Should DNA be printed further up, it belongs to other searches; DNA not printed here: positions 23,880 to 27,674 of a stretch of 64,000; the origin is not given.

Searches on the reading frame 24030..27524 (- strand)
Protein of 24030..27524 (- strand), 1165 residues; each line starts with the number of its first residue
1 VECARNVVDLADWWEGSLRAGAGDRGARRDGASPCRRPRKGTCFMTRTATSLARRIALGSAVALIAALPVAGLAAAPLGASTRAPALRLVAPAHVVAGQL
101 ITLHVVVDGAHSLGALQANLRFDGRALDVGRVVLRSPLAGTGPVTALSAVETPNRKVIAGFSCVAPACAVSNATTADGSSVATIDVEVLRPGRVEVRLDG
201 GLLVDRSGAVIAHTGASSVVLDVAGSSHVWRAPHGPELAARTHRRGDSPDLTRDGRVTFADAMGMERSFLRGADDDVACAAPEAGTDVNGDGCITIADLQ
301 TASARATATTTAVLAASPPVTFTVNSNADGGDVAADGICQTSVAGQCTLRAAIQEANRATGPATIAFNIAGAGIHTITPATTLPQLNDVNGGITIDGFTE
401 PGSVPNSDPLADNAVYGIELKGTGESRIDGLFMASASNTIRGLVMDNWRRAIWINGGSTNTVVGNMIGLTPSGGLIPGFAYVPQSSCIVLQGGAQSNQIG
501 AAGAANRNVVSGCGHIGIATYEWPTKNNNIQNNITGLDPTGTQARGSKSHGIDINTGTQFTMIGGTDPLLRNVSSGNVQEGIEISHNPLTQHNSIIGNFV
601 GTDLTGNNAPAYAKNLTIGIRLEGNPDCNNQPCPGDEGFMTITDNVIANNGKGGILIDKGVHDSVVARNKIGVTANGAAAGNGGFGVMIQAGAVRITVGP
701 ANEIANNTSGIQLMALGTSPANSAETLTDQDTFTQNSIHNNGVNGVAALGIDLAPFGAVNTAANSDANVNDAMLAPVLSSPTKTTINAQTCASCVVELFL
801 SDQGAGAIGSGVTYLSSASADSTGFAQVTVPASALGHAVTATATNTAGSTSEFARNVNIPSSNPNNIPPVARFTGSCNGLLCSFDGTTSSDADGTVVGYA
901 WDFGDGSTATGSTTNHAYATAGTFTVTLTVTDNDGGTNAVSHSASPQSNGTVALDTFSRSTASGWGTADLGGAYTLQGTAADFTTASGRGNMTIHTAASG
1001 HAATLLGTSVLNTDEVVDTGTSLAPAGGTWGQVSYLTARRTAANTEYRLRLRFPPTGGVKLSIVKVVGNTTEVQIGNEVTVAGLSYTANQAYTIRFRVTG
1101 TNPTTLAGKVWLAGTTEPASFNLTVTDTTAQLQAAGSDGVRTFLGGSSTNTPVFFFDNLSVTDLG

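Call 47: search_protein_families(library=pfam, max_evalue=0.00001, proteins=[window:24030-27524:-])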
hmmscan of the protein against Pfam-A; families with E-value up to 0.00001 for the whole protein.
window:24030-27524:- (1165 aa): 2 families
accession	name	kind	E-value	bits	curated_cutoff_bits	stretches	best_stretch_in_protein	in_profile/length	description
PF18911.6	PKD_4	-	3e-21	75.7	27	1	868-941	3-78/85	PKD domain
PF00801.26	PKD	-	2.1e-13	50.5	23.5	1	888-940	23-75/80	PKD domain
